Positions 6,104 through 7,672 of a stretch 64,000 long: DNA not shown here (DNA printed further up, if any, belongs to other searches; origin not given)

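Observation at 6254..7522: MurE-like ligase missing most of the N-terminal UDP-binding domain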

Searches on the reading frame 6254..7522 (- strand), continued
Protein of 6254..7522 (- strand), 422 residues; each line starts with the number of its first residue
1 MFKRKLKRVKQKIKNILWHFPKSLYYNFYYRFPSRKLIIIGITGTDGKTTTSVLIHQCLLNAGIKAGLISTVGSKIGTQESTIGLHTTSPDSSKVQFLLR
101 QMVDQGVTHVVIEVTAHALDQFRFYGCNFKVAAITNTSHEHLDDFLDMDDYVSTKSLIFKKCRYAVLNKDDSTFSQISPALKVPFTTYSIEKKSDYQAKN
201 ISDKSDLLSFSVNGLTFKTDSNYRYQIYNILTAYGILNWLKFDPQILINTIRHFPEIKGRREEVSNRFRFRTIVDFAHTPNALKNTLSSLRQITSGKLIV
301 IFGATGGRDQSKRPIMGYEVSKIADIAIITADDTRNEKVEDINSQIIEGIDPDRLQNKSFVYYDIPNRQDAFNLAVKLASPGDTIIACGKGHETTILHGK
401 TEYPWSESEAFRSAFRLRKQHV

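Call 56: find_homologous_proteins(query=L046:9021-10232:+, max_evalue=1e-20)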
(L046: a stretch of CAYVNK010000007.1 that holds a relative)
Query L046:9021-10232:+ (403 aa): 798 proteins with E <= 1e-20 among 8000 candidates; the best 120 are listed.
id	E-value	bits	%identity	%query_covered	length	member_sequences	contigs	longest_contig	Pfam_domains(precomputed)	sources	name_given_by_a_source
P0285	8.9e-261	882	100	100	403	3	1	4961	PF02875.27,PF08245.19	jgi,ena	-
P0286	1.9e-221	753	83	100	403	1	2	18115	PF02875.27,PF08245.19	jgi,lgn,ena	-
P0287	1.0e-220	751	84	100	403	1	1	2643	PF02875.27,PF08245.19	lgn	-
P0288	3.2e-214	729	80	100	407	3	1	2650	PF02875.27,PF08245.19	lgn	-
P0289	2.9e-193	660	73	100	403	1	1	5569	PF02875.27,PF08245.19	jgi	jgi:UDP-N-acetylmuramoyl-tripeptide--D-alanyl-D-alanine ligase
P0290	3.4e-193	660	74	97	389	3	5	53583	PF02875.27,PF08245.19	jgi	-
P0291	7.5e-192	656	72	99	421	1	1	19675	PF02875.27,PF08245.19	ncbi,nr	ncbi:MAG: Mur ligase family protein, partial [Patescibacteria group bacterium]|nr:Mur ligase family 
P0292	2.8e-191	654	73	100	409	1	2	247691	PF02875.27,PF08245.19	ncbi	-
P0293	3.4e-191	653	73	99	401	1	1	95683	PF02875.27,PF08245.19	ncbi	-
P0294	1.1e-190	652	72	99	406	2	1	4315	PF02875.27,PF08245.19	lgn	-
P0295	1.7e-189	648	71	100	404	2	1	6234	PF02875.27,PF08245.19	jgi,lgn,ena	-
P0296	6.6e-189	646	73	100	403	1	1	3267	PF02875.27,PF08245.19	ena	-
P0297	1.2e-186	638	70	100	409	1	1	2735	PF02875.27,PF08245.19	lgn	-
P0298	4.2e-186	637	69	99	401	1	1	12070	PF02875.27,PF08245.19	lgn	-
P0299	6.0e-186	636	70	100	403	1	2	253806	PF02875.27,PF08245.19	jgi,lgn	jgi:UDP-N-acetylmuramoyl-tripeptide--D-alanyl-D-alanine ligase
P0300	3.3e-185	634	72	97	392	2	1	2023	PF02875.27,PF08245.19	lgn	-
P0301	1.4e-183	628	69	99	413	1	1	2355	PF02875.27,PF08245.19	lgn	-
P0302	5.1e-183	626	69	100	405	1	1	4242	PF02875.27,PF08245.19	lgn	-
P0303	2.9e-182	624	69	98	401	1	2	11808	PF02875.27,PF08245.19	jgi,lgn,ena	-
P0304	8.7e-182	622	68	99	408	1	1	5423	PF02875.27,PF08245.19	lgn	-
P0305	2.8e-178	611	67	99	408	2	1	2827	PF02875.27,PF08245.19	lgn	-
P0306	2.9e-177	608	68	99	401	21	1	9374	PF02875.27,PF08245.19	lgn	-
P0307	4.9e-177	607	67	100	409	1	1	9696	PF02875.27,PF08245.19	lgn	-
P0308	9.4e-177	606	70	96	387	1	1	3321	PF02875.27,PF08245.19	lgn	-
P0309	9.7e-176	603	65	100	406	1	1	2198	PF02875.27,PF08245.19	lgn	-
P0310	1.7e-175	602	67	99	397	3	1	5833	PF02875.27,PF08245.19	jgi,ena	-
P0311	3.0e-175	601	68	99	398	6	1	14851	PF02875.27,PF08245.19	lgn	-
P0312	5.0e-175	600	66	99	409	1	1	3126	PF02875.27,PF08245.19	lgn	-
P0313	2.0e-174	598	68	99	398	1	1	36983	PF02875.27,PF08245.19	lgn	-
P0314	3.9e-174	597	66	99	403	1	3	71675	PF02875.27,PF08245.19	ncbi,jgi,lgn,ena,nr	ncbi:MAG TPA: UDP-N-acetylmuramoyl-tripeptide--D-alanyl-D-alanine ligase [Clostridia bacterium]|nr:U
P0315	2.3e-173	595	68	99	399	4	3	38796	PF02875.27,PF08245.19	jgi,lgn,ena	-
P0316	4.5e-173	594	67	99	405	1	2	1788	PF02875.27,PF08245.19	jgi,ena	-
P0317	7.3e-173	593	66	98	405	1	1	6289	PF02875.27,PF08245.19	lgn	-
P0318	8.8e-173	593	70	95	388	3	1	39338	PF02875.27,PF08245.19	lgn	-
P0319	1.2e-172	592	65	98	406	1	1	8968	PF02875.27,PF08245.19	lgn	-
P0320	1.3e-172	592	68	98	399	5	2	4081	PF02875.27,PF08245.19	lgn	-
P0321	1.3e-172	592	65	99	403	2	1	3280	PF02875.27,PF08245.19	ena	-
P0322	6.2e-172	590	66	99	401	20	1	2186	PF02875.27,PF08245.19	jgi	-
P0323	1.1e-171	589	66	98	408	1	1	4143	PF02875.27,PF08245.19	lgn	-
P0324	7.2e-171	587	66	99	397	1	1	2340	PF02875.27,PF08245.19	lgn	-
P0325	2.0e-170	585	66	99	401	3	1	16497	PF02875.27,PF08245.19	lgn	-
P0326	5.2e-170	584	66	98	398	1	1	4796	PF02875.27,PF08245.19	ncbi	-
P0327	1.2e-169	582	67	100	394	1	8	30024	PF02875.27,PF08245.19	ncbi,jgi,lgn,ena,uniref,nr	ncbi:hypothetical protein COT64_02130 [Candidatus Shapirobacteria bacterium CG09_land_8_20_14_0_10_3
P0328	1.3e-169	582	66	98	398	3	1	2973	PF02875.27,PF08245.19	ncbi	-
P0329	1.5e-169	582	65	98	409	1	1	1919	PF02875.27,PF08245.19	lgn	-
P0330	1.7e-169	582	64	98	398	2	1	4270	PF02875.27,PF08245.19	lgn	-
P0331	2.1e-169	582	67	98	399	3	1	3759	PF02875.27,PF08245.19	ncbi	-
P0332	3.0e-169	581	65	98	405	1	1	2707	PF02875.27,PF08245.19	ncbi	-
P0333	1.6e-167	575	64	99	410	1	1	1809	PF02875.27,PF08245.19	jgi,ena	-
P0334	3.0e-167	575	65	97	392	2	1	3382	PF02875.27,PF08245.19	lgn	-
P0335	3.8e-166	571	63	98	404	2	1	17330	PF02875.27,PF08245.19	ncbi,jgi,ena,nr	ncbi:hypothetical protein KKA69_00300 [Patescibacteria group bacterium]|nr:hypothetical protein [Pat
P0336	4.1e-166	571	64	99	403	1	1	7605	PF02875.27,PF08245.19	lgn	-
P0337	4.5e-166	571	63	100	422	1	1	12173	PF02875.27,PF08245.19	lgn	-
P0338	5.3e-166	571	63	99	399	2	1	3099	PF02875.27,PF08245.19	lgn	-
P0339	6.6e-166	570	64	99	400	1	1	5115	PF02875.27,PF08245.19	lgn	-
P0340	3.9e-165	568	62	99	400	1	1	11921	PF02875.27,PF08245.19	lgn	-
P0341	1.2e-164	566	63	99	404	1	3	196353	PF02875.27,PF08245.19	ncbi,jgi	jgi:UDP-N-acetylmuramoyl-tripeptide--D-alanyl-D-alanine ligase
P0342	2.5e-164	565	61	100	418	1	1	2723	PF02875.27,PF08245.19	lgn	-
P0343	1.7e-163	562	65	100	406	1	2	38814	PF02875.27,PF08245.19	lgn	-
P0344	1.6e-162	559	60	99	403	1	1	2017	PF02875.27,PF08245.19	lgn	-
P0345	2.6e-162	558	63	100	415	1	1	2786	PF02875.27,PF08245.19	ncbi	-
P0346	2.0e-161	555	61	99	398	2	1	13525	PF02875.27,PF08245.19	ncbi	-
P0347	5.7e-161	554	64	100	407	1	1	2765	PF02875.27,PF08245.19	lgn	-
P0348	1.2e-159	550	63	100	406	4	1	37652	PF02875.27,PF08245.19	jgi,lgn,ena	-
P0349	2.3e-157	542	60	100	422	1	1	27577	PF02875.27,PF08245.19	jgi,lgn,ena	-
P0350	1.5e-154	533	64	93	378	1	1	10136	PF02875.27,PF08245.19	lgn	-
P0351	1.6e-154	533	65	93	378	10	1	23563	PF02875.27,PF08245.19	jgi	-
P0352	5.2e-151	521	59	99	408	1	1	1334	PF02875.27,PF08245.19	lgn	-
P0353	1.3e-148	513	58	99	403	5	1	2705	PF02875.27,PF08245.19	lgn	-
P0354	2.2e-147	509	58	98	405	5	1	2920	PF02875.27,PF08245.19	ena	-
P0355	2.5e-146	506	59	99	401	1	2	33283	PF02875.27,PF08245.19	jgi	-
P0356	8.1e-146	504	57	99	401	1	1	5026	PF02875.27,PF08245.19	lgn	-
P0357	9.7e-146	504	57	99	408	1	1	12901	PF02875.27,PF08245.19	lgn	-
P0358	1.7e-145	503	58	99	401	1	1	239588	PF02875.27,PF08245.19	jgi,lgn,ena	-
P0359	8.1e-145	501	57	99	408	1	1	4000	PF02875.27,PF08245.19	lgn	-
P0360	1.2e-144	500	60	93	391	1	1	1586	PF02875.27,PF08245.19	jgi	jgi:UDP-N-acetylmuramoyl-tripeptide--D-alanyl-D-alanine ligase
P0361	6.5e-143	494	56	99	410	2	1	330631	PF02875.27,PF08245.19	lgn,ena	-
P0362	9.2e-143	494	57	99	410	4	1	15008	PF02875.27,PF08245.19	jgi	jgi:UDP-N-acetylmuramoyl-tripeptide--D-alanyl-D-alanine ligase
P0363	1.3e-142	494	57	100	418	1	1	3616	PF02875.27,PF08245.19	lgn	-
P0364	2.5e-142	493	57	100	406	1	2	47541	PF02875.27,PF08245.19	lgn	-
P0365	5.4e-142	491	56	100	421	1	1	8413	PF02875.27,PF08245.19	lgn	-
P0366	2.5e-141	489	57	98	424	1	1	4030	PF02875.27,PF08245.19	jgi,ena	-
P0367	4.2e-141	489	57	99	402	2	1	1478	PF02875.27,PF08245.19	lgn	-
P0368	1.0e-140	487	57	99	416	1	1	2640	PF02875.27,PF08245.19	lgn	-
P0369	1.2e-140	487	56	99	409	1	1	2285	PF02875.27,PF08245.19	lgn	-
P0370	1.4e-140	487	57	99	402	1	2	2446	PF02875.27,PF08245.19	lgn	-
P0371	1.9e-140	486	56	98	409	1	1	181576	PF02875.27,PF08245.19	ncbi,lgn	-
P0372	2.3e-139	483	56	99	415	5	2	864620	PF02875.27,PF08245.19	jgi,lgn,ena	-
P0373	2.5e-139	483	57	97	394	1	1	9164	PF02875.27,PF08245.19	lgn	-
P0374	2.2e-138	480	55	99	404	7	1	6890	PF02875.27,PF08245.19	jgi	-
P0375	2.2e-138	480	55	99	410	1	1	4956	PF02875.27,PF08245.19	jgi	jgi:UDP-N-acetylmuramoyl-tripeptide--D-alanyl-D-alanine ligase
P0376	3.8e-138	479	56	99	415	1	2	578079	PF02875.27,PF08245.19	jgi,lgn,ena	-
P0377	4.4e-138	479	56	99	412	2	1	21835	PF02875.27,PF08245.19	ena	-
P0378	5.0e-138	478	55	100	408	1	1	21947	PF02875.27,PF08245.19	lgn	-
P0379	5.1e-138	478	55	100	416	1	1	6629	PF02875.27,PF08245.19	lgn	-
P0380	6.3e-138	478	54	99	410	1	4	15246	PF02875.27,PF08245.19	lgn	-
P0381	7.4e-138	478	56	100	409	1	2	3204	PF02875.27,PF08245.19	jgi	jgi:UDP-N-acetylmuramoyl-tripeptide--D-alanyl-D-alanine ligase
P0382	1.9e-137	477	55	99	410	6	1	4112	PF02875.27,PF08245.19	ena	-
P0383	2.4e-137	476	55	99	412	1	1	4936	PF02875.27,PF08245.19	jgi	jgi:UDP-N-acetylmuramoyl-tripeptide--D-alanyl-D-alanine ligase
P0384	1.2e-136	474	56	99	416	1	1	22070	PF02875.27,PF08245.19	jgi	-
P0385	3.4e-136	472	55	99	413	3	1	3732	PF02875.27,PF08245.19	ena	-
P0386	3.6e-136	472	55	99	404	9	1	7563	PF02875.27,PF08245.19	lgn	-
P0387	4.4e-136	472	56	98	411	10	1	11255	PF02875.27,PF08245.19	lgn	-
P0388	4.9e-136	472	55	98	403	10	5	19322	PF02875.27,PF08245.19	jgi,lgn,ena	-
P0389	9.7e-136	471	55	98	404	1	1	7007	PF02875.27,PF08245.19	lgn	-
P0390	1.1e-135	471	55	99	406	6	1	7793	PF02875.27,PF08245.19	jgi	jgi:UDP-N-acetylmuramoyl-tripeptide--D-alanyl-D-alanine ligase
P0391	1.1e-135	471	54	97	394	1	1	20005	PF02875.27,PF08245.19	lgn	-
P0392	1.8e-135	470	56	98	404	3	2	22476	PF02875.27,PF08245.19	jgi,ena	-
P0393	4.7e-135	469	53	98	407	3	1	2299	PF02875.27,PF08245.19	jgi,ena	-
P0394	4.9e-135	469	54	100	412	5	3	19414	PF02875.27,PF08245.19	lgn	-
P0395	6.2e-135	468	55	99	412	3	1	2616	PF02875.27,PF08245.19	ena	-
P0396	6.5e-135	468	55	99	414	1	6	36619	PF02875.27,PF08245.19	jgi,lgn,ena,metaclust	metaclust:\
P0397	9.9e-135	468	55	99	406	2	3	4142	PF02875.27,PF08245.19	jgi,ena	-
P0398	1.1e-134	467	52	98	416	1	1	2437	PF02875.27,PF08245.19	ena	-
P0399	1.4e-134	467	54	99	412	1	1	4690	PF02875.27,PF08245.19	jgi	jgi:UDP-N-acetylmuramoyl-tripeptide--D-alanyl-D-alanine ligase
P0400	1.5e-134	467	57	99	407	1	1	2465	PF02875.27,PF08245.19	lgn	-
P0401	1.5e-134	467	55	99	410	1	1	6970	PF02875.27,PF08245.19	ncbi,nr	ncbi:UDP-N-acetylmuramoyl-tripeptide--D-alanyl-D-alanine ligase [Patescibacteria group bacterium]|nr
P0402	1.6e-134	467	55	99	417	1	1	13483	PF02875.27,PF08245.19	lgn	-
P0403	2.9e-134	466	55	99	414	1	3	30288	PF02875.27,PF08245.19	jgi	-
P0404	3.1e-134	466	54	99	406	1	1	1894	PF02875.27,PF08245.19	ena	-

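Call 57: find_encoding_contigs(protein=P0327, flank=10000, max_places=2)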
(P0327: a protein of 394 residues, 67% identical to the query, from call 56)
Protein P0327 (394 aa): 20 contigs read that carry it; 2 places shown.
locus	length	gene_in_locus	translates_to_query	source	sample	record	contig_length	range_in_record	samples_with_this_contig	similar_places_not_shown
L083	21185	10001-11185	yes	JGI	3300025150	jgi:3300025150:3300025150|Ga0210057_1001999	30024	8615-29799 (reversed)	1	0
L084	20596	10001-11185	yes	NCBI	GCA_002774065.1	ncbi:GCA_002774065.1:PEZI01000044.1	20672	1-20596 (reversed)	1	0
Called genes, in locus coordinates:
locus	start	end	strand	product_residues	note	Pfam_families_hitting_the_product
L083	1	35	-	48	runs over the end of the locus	-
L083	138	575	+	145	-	PF02381:MraZ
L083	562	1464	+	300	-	PF01795:Methyltransf_5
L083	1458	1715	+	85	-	-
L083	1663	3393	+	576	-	PF03717:PBP_dimer, PF00905:Transpeptidase, PF13354:Beta-lactamase2 (faint)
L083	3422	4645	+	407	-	PF08245:Mur_ligase_M, PF02875:Mur_ligase_C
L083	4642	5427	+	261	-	PF04377:ATE_C (weak)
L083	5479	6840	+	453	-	PF01225:Mur_ligase (weak), PF08245:Mur_ligase_M, PF02875:Mur_ligase_C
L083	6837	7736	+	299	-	PF01565:FAD_binding_4, PF02873:MurB_C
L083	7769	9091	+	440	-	PF00275:EPSP_synthase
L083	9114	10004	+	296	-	PF01820:Dala_Dala_lig_N, PF01071:GARS_A, PF02655:ATP-grasp_3, PF02786:CPSase_L_D2, PF08443:RimK, PF02222:ATP-grasp, PF07478:Dala_Dala_lig_C, PF13535:ATP-grasp_4 (weak), +1 more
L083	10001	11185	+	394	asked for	PF08245:Mur_ligase_M, PF02875:Mur_ligase_C (weak)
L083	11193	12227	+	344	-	PF00953:Glycos_transf_4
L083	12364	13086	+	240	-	-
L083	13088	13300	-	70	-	PF21344:Zn_ribbon_LysW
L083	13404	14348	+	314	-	PF00291:PALP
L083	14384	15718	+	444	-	-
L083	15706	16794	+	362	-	PF01098:FTSW_RODA_SPOVE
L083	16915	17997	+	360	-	PF03033:Glyco_transf_28, PF04101:Glyco_tran_28_C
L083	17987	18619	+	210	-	-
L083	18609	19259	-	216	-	-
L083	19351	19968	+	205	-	PF01726:LexA_DNA_bind, PF00717:Peptidase_S24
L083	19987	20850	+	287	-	PF01555:N6_N4_Mtase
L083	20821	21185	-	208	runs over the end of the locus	-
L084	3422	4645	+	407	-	PF08245:Mur_ligase_M, PF02875:Mur_ligase_C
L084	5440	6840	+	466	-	PF01225:Mur_ligase, PF08245:Mur_ligase_M, PF02875:Mur_ligase_C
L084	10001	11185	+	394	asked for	PF08245:Mur_ligase_M, PF02875:Mur_ligase_C (weak)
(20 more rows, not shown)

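Call 58: find_encoding_contigs(protein=P0372, flank=10000, max_places=1)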
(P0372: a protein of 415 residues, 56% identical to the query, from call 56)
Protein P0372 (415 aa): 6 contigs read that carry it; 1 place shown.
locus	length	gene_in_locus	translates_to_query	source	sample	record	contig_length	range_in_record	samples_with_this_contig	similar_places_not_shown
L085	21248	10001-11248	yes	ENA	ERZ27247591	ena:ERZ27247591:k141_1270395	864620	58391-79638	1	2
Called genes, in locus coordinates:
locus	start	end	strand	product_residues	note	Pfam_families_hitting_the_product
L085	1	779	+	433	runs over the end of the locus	PF00587:tRNA-synt_2b, PF03129:HGTP_anticodon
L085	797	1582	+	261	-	-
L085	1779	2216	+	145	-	PF02381:MraZ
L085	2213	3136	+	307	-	PF01795:Methyltransf_5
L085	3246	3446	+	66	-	PF04977:DivIC (weak)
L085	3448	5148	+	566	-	PF03717:PBP_dimer, PF00905:Transpeptidase, PF13354:Beta-lactamase2 (faint)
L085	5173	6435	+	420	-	PF08245:Mur_ligase_M, PF02875:Mur_ligase_C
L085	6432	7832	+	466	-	PF01225:Mur_ligase, PF08245:Mur_ligase_M, PF02875:Mur_ligase_C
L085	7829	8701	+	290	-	PF01565:FAD_binding_4, PF02873:MurB_C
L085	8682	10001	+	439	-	PF00275:EPSP_synthase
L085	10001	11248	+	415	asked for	PF08245:Mur_ligase_M, PF02875:Mur_ligase_C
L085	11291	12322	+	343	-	PF00953:Glycos_transf_4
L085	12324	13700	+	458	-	PF21799:MurD-like_N, PF08245:Mur_ligase_M, PF02875:Mur_ligase_C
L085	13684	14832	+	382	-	PF01098:FTSW_RODA_SPOVE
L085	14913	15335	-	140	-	-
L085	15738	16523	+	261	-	PF03372:Exo_endo_phos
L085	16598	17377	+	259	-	PF00929:RNase_T, PF13482:RNase_H_2 (faint), PF16473:Rv2179c-like (weak)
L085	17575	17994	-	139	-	-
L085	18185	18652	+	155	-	PF04073:tRNA_edit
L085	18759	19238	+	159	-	-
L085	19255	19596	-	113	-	PF14076:DUF4258 (faint)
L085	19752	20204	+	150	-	-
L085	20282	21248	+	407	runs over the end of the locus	PF03033:Glyco_transf_28, PF04101:Glyco_tran_28_C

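Call 68: search_protein_families(library=ncbifam, proteins=[L083:14384-15718:+], max_evalue=0.01)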
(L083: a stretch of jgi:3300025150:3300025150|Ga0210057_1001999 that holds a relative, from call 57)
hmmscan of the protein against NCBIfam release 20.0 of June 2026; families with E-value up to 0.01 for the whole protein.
L083:14384-15718:+ (444 aa): 1 family
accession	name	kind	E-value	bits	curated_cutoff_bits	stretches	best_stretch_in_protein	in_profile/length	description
NF005096.0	PRK06524.1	equivalog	1e-24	86.5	684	1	68-327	89-351/493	biotin carboxylase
